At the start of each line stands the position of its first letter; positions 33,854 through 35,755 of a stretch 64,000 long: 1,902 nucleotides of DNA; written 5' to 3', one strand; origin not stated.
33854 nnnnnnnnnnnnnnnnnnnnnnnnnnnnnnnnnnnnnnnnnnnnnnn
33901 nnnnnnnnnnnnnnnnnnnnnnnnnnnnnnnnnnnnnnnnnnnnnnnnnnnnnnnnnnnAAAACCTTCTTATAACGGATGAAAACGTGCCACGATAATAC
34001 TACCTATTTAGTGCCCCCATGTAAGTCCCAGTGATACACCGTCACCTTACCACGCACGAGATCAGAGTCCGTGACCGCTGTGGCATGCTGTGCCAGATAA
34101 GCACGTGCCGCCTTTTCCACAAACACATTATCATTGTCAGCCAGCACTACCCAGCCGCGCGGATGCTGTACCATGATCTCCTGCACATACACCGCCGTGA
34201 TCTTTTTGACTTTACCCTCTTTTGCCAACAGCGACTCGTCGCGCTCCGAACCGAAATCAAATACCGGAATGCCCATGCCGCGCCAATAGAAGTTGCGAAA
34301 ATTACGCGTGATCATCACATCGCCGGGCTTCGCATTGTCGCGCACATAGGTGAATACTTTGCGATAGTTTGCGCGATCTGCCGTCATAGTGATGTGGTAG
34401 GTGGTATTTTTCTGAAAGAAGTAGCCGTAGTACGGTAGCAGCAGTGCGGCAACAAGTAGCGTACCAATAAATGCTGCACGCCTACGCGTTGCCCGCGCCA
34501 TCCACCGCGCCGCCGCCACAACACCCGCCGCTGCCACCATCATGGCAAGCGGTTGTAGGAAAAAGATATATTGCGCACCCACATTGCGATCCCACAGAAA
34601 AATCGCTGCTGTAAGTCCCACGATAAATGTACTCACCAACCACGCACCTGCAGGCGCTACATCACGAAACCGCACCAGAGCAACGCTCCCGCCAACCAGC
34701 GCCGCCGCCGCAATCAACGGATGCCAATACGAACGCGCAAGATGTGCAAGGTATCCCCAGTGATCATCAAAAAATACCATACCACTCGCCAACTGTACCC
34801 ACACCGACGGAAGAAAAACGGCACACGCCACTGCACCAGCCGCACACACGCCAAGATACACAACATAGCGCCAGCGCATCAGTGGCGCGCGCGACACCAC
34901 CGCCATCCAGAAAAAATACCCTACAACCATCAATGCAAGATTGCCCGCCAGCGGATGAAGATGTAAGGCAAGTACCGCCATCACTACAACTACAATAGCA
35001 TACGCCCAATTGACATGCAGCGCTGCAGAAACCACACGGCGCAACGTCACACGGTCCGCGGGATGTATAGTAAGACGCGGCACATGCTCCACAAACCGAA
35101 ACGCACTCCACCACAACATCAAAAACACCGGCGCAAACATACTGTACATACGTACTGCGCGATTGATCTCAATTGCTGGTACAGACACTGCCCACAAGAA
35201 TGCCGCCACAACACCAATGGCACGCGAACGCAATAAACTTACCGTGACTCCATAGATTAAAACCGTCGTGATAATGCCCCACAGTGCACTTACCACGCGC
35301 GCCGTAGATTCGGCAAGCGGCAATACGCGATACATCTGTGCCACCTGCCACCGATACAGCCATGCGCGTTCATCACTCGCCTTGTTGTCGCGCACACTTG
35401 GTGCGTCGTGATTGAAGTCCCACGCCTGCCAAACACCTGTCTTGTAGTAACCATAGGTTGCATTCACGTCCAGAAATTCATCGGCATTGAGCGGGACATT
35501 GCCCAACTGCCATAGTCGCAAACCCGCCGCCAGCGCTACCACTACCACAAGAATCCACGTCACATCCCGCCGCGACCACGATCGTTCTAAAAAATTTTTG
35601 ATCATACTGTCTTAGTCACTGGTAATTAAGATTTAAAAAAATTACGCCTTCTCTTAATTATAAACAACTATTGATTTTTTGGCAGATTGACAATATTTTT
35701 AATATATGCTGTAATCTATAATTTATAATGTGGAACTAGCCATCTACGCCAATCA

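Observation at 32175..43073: Tandem array of five GT-C (PMT/ArnT-like) membrane glycosyltransferase paralogs with a flippase, GT2 and DedA: a putative multi-enzyme lipid-linked surface glycosylation system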

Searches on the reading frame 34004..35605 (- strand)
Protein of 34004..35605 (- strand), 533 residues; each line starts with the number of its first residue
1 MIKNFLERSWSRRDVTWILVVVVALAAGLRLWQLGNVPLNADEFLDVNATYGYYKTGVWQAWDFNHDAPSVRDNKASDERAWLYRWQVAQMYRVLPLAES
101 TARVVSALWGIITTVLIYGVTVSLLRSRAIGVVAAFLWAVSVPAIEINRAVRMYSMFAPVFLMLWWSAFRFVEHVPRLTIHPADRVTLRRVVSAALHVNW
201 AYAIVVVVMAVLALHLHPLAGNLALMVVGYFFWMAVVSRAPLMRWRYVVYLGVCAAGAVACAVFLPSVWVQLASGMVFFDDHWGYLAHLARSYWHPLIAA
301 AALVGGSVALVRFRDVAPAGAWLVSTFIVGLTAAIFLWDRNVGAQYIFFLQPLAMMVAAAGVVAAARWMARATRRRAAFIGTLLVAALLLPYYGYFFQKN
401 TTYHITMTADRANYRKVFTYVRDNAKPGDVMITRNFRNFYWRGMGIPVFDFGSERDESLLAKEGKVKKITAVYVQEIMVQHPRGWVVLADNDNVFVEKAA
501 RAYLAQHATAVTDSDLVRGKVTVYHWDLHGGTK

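Call 3: search_protein_families(library=pfam, proteins=[window:34004-35605:-], max_evalue=0.01)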
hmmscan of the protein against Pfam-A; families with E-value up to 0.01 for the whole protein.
window:34004-35605:- (533 aa): 0 families

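Call 8: search_protein_families(library=ncbifam, proteins=[window:34004-35605:-], max_evalue=0.01)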
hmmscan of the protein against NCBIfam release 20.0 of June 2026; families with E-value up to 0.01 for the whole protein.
window:34004-35605:- (533 aa): 0 families

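Call 10: search_solved_structures(query=window:34004-35605:-, max_evalue=10)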
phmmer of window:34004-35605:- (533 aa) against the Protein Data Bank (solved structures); distinct sequences matched with E-value up to 10: 1.
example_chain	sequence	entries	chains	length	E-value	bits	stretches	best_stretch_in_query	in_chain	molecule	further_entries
1wzn_A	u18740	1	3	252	0.38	12.5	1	390-486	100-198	SAM-dependent methyltransferase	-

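Call 14: find_homologous_proteins(query=window:34004-35605:-)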
Query window:34004-35605:- (533 aa): 197 proteins with E <= 0.001 among 8000 candidates; the best 120 are listed.
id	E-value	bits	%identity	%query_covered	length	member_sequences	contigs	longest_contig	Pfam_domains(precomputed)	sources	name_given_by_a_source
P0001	0.0e+0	1193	100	100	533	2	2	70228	-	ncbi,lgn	-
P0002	1.4e-296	1002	87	95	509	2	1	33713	-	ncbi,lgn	-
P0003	1.5e-224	765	66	98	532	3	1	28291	-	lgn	-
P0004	1.2e-178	613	52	98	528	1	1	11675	-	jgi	jgi:hypothetical protein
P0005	3.0e-175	602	54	96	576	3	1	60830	-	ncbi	-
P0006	3.0e-175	602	52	99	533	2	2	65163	-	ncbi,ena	-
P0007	2.3e-174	599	52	95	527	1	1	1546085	-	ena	-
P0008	1.2e-173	597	53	95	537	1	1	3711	-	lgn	-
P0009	1.2e-171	590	51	96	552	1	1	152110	-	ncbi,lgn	-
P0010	1.2e-168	580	52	95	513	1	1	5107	-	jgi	jgi:hypothetical protein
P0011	1.7e-168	580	51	99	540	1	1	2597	-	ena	-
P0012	2.4e-167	576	52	95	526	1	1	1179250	-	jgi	jgi:hypothetical protein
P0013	2.8e-167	576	51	99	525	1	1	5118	-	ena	-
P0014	3.1e-164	566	50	95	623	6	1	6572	-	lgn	-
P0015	1.3e-163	564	50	95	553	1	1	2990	-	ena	-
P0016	3.6e-163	562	49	95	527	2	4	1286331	-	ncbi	ncbi:MAG: hypothetical protein ACKUBY_00430 [Candidatus Moraniibacteriota bacterium]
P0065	8.2e-113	396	38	94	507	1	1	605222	-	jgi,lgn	-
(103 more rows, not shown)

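Call 16: search_solved_structures(query=A1, max_evalue=1, show_alignments=2)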
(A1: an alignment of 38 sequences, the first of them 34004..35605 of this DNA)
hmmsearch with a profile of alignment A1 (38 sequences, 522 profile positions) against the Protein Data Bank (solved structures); distinct sequences matched with E-value up to 1: 0.

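Call 19: find_encoding_contigs(protein=window:34004-35605:-, flank=10000, max_places=4)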
Protein window:34004-35605:- (533 aa): 3 contigs read that carry it; 3 places shown.
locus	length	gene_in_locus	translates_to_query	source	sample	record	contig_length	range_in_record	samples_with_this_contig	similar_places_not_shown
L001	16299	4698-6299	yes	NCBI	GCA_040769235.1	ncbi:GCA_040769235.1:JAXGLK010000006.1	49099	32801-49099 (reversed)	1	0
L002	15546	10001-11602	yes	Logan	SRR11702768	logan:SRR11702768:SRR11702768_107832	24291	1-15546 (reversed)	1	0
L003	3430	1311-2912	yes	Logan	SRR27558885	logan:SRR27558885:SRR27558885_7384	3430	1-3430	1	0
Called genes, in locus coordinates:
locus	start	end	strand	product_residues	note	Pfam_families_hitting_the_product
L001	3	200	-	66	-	?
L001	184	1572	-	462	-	-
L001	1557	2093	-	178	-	PF13231:PMT_2 (weak)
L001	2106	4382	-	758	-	PF02366:PMT, PF13231:PMT_2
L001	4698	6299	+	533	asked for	-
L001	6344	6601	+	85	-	-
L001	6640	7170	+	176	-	PF13231:PMT_2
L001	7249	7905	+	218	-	-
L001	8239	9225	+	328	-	PF14257:DUF4349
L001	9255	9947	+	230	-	PF04402:SIMPL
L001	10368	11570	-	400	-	PF01943:Polysacc_synt, PF13440:Polysacc_synt_3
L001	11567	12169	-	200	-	PF02223:Thymidylate_kin (weak)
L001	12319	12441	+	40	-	PF04463:2-thiour_desulf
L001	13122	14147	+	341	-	PF01820:Dala_Dala_lig_N, PF02786:CPSase_L_D2 (weak), PF02222:ATP-grasp (weak), PF07478:Dala_Dala_lig_C, PF13535:ATP-grasp_4 (weak)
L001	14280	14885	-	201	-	-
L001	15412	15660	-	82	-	-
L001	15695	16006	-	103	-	-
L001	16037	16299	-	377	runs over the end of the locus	PF01139:RtcB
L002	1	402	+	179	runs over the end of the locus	PF00347:Ribosomal_L6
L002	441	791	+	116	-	PF00861:Ribosomal_L18p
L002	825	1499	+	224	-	PF00333:Ribosomal_S5, PF03719:Ribosomal_S5_C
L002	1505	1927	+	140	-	PF00828:Ribosomal_L27A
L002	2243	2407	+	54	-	-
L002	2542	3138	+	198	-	PF09335:VTT_dom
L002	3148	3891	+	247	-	PF00535:Glycos_transf_2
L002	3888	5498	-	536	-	PF13231:PMT_2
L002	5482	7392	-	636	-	PF02366:PMT, PF13231:PMT_2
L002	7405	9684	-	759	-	PF02366:PMT, PF13231:PMT_2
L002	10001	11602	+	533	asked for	-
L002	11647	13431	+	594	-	PF13231:PMT_2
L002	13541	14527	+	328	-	PF14257:DUF4349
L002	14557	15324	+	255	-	PF04402:SIMPL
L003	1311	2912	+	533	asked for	-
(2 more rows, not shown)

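Call 20: find_encoding_contigs(protein=P0016, flank=10000, max_places=1)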
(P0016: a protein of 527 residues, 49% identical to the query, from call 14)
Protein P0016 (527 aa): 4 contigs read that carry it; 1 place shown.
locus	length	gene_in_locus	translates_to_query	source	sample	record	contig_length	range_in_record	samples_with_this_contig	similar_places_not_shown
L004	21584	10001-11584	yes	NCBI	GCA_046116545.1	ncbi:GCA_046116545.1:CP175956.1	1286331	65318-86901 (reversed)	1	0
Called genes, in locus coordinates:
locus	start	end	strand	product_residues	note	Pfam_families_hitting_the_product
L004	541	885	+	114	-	-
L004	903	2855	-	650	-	PF13231:PMT_2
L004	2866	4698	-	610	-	PF13231:PMT_2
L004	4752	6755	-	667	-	PF02366:PMT, PF13231:PMT_2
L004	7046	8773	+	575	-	-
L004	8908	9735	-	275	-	-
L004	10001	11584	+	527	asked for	-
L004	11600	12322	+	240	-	-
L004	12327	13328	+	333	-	PF01820:Dala_Dala_lig_N, PF02786:CPSase_L_D2, PF07478:Dala_Dala_lig_C, PF02655:ATP-grasp_3 (weak), PF13535:ATP-grasp_4 (weak)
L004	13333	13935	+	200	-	PF00657:Lipase_GDSL, PF13472:Lipase_GDSL_2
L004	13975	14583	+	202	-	PF01797:Y1_Tnp (faint)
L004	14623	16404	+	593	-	-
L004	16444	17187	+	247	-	PF04402:SIMPL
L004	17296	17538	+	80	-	-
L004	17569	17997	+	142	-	PF00293:NUDIX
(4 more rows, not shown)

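Call 21: find_encoding_contigs(protein=P0007, flank=10000, max_places=1)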
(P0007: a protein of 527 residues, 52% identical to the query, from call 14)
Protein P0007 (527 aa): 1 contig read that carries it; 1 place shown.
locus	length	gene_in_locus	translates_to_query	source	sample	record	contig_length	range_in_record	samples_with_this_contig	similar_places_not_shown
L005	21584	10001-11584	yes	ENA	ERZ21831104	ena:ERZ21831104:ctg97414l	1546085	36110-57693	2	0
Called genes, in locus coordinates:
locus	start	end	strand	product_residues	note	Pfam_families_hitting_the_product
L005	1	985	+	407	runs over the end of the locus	PF13439:Glyco_transf_4, PF13477:Glyco_trans_4_2 (weak), PF13579:Glyco_trans_4_4, PF20706:GT4-conflict, PF00534:Glycos_transf_1, PF13692:Glyco_trans_1_4, PF13524:Glyco_trans_1_2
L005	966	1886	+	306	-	PF03706:LPG_synthase_TM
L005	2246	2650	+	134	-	-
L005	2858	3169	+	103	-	-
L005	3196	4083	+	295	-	-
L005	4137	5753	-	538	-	PF13231:PMT_2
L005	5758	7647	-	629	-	PF02366:PMT, PF13231:PMT_2 (weak)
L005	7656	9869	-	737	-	PF02366:PMT (weak), PF13231:PMT_2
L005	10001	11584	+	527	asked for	-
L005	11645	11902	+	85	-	PF00657:Lipase_GDSL, PF13472:Lipase_GDSL_2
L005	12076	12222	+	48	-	-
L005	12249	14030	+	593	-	PF13231:PMT_2 (weak)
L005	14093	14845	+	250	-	PF04402:SIMPL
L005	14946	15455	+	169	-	PF01725:Ham1p_like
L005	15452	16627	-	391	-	PF07690:MFS_1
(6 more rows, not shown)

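Call 22: find_encoding_contigs(protein=P0065, flank=10000, max_places=1)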
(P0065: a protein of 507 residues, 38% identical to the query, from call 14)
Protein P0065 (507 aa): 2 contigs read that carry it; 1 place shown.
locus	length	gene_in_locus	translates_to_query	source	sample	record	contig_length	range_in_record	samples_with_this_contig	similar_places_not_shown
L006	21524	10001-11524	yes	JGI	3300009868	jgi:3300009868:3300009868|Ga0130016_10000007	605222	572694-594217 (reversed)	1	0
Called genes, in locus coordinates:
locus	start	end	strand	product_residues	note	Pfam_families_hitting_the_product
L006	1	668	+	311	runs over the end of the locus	PF03706:LPG_synthase_TM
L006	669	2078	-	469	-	PF02366:PMT, PF13231:PMT_2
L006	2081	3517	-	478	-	PF00890:FAD_binding_2 (weak), PF01266:DAO (weak), PF03486:HI0933_like (weak), PF12831:FAD_oxidored (weak), PF13450:NAD_binding_8, PF01593:Amino_oxidase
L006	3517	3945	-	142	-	PF04138:GtrA_DPMS_TM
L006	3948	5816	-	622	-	PF02366:PMT, PF13231:PMT_2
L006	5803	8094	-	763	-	PF02366:PMT, PF13231:PMT_2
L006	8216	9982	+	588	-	PF13231:PMT_2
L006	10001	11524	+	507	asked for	-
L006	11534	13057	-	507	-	PF01943:Polysacc_synt, PF13440:Polysacc_synt_3, PF03023:MurJ, PF01554:MatE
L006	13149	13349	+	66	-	-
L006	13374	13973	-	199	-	PF02223:Thymidylate_kin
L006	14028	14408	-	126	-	PF05635:23S_rRNA_IVP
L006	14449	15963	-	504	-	PF01139:RtcB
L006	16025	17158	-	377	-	PF00534:Glycos_transf_1, PF13692:Glyco_trans_1_4, PF13524:Glyco_trans_1_2 (weak)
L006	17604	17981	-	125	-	-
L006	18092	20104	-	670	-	PF07760:DUF1616 (weak)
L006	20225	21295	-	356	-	PF13439:Glyco_transf_4, PF20706:GT4-conflict, PF00534:Glycos_transf_1, PF13692:Glyco_trans_1_4, PF13524:Glyco_trans_1_2 (weak)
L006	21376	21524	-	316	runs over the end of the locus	PF00535:Glycos_transf_2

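Call 25: predict_structure(alignment_id=A1)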
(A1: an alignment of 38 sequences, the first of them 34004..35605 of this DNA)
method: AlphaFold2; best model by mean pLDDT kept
length: 533 residues; sequences in the alignment: 38
mean_pLDDT: 92.0   pTM: 0.91
mean pLDDT of the five models: 92.0, 91.7, 91.3, 90.2, 89.7
residues with pLDDT >= 90: 414; 70-90: 101; 50-70: 15; < 50: 3
segments of 3 or more residues with pLDDT < 50: none
pLDDT, mean of each block of 10 residues (from residue 1): 56 94 98 94 92 95 94 81 94 97 97 98 95 98 96 95 98 77 83 93 96 92 95 94 95 97 94 88 94 95 97 89 97 93 90 98 96 94 97 95 87 90 94 91 93 82 87 96 93 92 96 83 90 45
secondary structure, 60 per line:
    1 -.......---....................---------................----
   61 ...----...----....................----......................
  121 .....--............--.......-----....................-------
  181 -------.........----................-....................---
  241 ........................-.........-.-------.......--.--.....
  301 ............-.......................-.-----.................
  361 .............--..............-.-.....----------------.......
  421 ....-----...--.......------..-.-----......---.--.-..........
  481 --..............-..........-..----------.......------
elements in order: H2-8 H12-31 H41-56 E61-63 E68-70 H75-94 H99-125 H128-139 H142-148 H154-173 H188-196 H201-216 H218-237 H241-264 H266-274 H284-290 H296-312 H314-336 H344-373 H376-389 H393-397 H414-424 E430-432 H435-441 H457-462 H471-480 E483-489 H490-495 H498-507 E521-527

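Call 29: fold_search(model_id=the predicted structure, library=pdb)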
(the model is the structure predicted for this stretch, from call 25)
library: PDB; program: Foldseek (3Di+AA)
matches with E <= 10: 418; with E <= 0.001: 27
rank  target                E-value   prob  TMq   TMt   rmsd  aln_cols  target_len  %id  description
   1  8age_A                2.0e-08  1.00  0.57  0.48  10.0       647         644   10  Structure of yeast oligosaccharylransferase complex with acceptor peptide bound (released 2022-12-07)
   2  3wak                  4.4e-08  1.00  0.57  0.38   8.9       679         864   12  Crystal structure of the Archaeoglobus fulgidus oligosaccharyltransferase (O29867_ARCFU) in the apo form (released 2013-10-30)
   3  5gmy_A                4.4e-08  1.00  0.55  0.37   9.3       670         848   10  Crystal structure of the Archaeoglobus fulgidus oligosaccharyltransferase (O29867_ARCFU) tethered with an acceptor pep (released 2017-02-01)
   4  7oci_F                6.2e-08  1.00  0.55  0.47   9.2       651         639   10  Cryo-EM structure of yeast Ost6p containing oligosaccharyltransferase complex (released 2022-02-16)
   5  8b6l_I                8.5e-08  1.00  0.55  0.44   8.2       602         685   11  Subtomogram average of the human Sec61-TRAP-OSTA-translocon (released 2022-12-07)
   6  3waj                  9.7e-08  1.00  0.51  0.37  10.1       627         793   11  Crystal structure of the Archaeoglobus fulgidus oligosaccharyltransferase (O29867_ARCFU) complex with Zn and sulfate (released 2013-10-30)
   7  7e9s_A                1.4e-07  1.00  0.54  0.36   9.2       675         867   11  Archaeal oligosaccharyltransferase AglB from Archaeoglobus fulgidus in complex with an inhibitory peptide and a dolich (released 2021-09-08)
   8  6s7o_A                1.4e-07  1.00  0.55  0.46   9.2       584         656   11  Cryo-EM structure of human oligosaccharyltransferase complex OST-A (released 2019-12-18)
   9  8agb_A                1.5e-07  1.00  0.55  0.47  10.5       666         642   11  Structure of yeast oligosaccharylransferase complex with lipid-linked oligosaccharide bound (released 2022-12-07)
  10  8agc_A                2.3e-07  1.00  0.53  0.43  10.2       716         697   10  Structure of yeast oligosaccharylransferase complex with lipid-linked oligosaccharide and non-acceptor peptide bound (released 2022-12-07)
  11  6ezn_F                2.4e-07  1.00  0.53  0.45  11.2       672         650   11  Cryo-EM structure of the yeast oligosaccharyltransferase (OST) complex (released 2018-01-17)
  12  9n9j_I                2.5e-07  1.00  0.54  0.43   9.9       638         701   10  Structure of a GRP94 folding intermediate engaged with a CCDC134- and FKBP11-bound secretory translocon (released 2025-11-19)
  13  8pn9_A                3.2e-07  1.00  0.53  0.45   8.7       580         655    9  Structure of human oligosaccharyltransferase OST-A complex bound to NGI-1 (released 2024-05-08)
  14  6ftg_5                6.0e-07  1.00  0.53  0.46   8.7       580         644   12  Subtomogram average of OST-containing ribosome-translocon complexes from canine rough microsomal membranes (released 2018-03-21)
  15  5f15                  9.4e-07  1.00  0.52  0.52  11.2       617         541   13  Crystal Structure of ArnT from Cupriavidus metallidurans bound to Undecaprenyl phosphate (released 2016-02-17)
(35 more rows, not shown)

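Call 47: find_related_loci(query=A1, collection=genome_contigs, flank=10000)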
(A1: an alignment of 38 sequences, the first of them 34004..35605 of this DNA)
Query A1 (533 aa) in genome_contigs; peptide patterns used: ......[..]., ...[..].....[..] (x = any residue, [..] = any of these).
243 stretches matched a pattern; 172 encode a relative of the query (tblastn E <= 1e-3); the best 80 are kept; 80 distinct loci.
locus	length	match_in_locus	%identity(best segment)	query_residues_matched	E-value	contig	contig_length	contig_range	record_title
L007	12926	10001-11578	87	1-526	0e+0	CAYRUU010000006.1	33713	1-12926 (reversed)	MAG TPA_asm: uncultured Micavibrio sp. isolate SRP294416_co3_303 genome assembly, contig: NODE_1543_length_33713_cov_7.2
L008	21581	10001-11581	52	1-526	0e+0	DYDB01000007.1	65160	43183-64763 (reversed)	MAG TPA_asm: Micavibrio sp. isolate IMS_BF-2 NODE_37_length_65163_cov_43.6276, whole genome shotgun sequence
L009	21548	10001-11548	54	18-528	1e-178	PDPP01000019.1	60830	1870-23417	MAG: Candidatus Moraniibacteriota bacterium isolate DOLZORAL124_35_17 DolZOral124_scaffold_550, whole genome shotgun seq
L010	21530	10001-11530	51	18-528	1e-174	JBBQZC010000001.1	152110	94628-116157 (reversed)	MAG: Candidatus Moraniibacteriota bacterium isolate Co_metawrap_2195 Cmw_2195_k141_18989460_length_152110_cov_17.9996, w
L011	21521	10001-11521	49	19-527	5e-168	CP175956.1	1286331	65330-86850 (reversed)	MAG: Candidatus Moraniibacteriota bacterium isolate MKparc2 chromosome, complete genome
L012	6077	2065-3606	48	1-524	2e-168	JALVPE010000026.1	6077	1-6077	MAG: Candidatus Moraniibacteriota bacterium isolate A3_metabat1_scaf2bin.079 A3_NODE_18069_length_6077_cov_1.923866, who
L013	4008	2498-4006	51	18-526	4e-160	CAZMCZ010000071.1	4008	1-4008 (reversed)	MAG TPA_asm: uncultured Pseudobdellovibrionaceae bacterium isolate SRP144503_co3_334 genome assembly, contig: NODE_15964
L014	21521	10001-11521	47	18-528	6e-149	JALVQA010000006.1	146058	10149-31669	MAG: Candidatus Moraniibacteriota bacterium isolate A3_metabat2_scaf2bin.005 A3_NODE_25_length_146058_cov_4.111895, whol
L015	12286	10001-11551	48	13-526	5e-149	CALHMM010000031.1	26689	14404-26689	MAG: Candidatus Pacebacteria bacterium isolate R4_Bin_Bin_21_sub_1 genome assembly, contig: c_000000408404, whole genome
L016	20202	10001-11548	44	19-526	4e-146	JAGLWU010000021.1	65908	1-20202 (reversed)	MAG: Candidatus Moraniibacteriota bacterium isolate RS_12_31 ZL285.bin.31.fa_21, whole genome shotgun sequence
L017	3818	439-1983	49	11-528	3e-149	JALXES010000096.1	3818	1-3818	MAG: Candidatus Moraniibacteriota bacterium isolate T2_metabat2_scaf2bin.417 T2_NODE_59001_length_3818_cov_2.334869, who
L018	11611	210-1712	46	19-526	8e-137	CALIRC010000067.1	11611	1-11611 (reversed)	MAG: Candidatus Pacebacteria bacterium isolate R4_Bin_METABAT__73_1 genome assembly, contig: c_000001695376, whole genom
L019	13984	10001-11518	47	18-526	1e-134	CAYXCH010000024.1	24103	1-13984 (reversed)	MAG TPA_asm: uncultured Pseudobdellovibrionaceae bacterium isolate binchicken_co219_139 genome assembly, contig: k141_45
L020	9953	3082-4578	43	18-526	1e-134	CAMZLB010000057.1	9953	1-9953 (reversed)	Candidatus Moranbacteria bacterium isolate TAG_MAG_00007 genome assembly, contig: TAG_MAG_00007_000000000070, whole geno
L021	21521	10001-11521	44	17-526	6e-125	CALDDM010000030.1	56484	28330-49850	MAG: Candidatus Pacebacteria bacterium isolate L2_Bin_Bin_41_1 genome assembly, contig: c_000003836674, whole genome sho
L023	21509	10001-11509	39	11-526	2e-118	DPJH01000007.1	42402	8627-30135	MAG TPA_asm: Candidatus Moraniibacteriota bacterium isolate UBA8518 contig_262564, whole genome shotgun sequence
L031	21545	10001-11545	39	6-526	3e-110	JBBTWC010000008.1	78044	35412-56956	MAG: Patescibacteria group bacterium isolate H43-bin047_1 H43_bin047_1_000000000008, whole genome shotgun sequence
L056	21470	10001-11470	37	29-526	6e-102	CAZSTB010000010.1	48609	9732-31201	MAG TPA_asm: uncultured Bdellovibrionales bacterium isolate SRP011637_co1_57 genome assembly, contig: NODE_129_length_48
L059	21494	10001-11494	37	17-526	1e-101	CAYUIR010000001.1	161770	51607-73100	MAG TPA_asm: uncultured Bdellovibrionales bacterium isolate SRP219642_co6_142 genome assembly, contig: NODE_27_length_16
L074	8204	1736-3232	38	18-526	2e-100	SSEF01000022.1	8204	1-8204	MAG: Candidatus Moraniibacteriota bacterium isolate Bin_68_2 c_000000026901, whole genome shotgun sequence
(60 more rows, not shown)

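Call 78: search_protein_representatives(alignment_id=A1)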
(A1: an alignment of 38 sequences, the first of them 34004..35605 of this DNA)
Query: 38 sequences, 522 profile positions. Proteins with E-value up to 0.001 (for the whole library): 3966; up to 1e-10: 849; up to 1e-30: 205. The best 150 are listed.
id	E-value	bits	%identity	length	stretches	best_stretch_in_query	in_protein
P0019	2.2e-232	788.8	-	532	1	1-520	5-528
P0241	1.6e-204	696.8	-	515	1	9-521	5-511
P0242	4.5e-196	668.9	-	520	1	9-520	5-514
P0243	2.1e-191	653.5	-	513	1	9-521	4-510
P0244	3.5e-186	636.3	-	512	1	7-519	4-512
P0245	4.5e-176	602.9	-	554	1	7-520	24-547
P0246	2.8e-174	597.1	-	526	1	5-521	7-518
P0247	2.0e-169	581.0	-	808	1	7-519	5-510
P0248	1.9e-165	567.9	-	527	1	8-519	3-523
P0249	7.4e-161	552.7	-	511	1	10-519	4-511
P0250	7.7e-160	549.4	-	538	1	5-521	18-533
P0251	1.1e-158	545.6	-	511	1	10-520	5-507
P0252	4.4e-157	540.3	-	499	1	19-520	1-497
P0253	2.1e-153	528.1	-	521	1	9-521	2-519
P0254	1.3e-149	515.6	-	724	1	8-520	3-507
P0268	7.3e-124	430.7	-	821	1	6-521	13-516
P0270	2.0e-114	399.5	-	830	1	7-521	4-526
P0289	3.9e-52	194.0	-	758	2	13-518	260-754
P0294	2.6e-46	174.8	-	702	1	11-520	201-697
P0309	4.0e-43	164.3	-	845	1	4-520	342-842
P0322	5.6e-41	157.2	-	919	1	14-520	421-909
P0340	1.4e-38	149.3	-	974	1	15-519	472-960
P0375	2.0e-35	138.9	-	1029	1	4-521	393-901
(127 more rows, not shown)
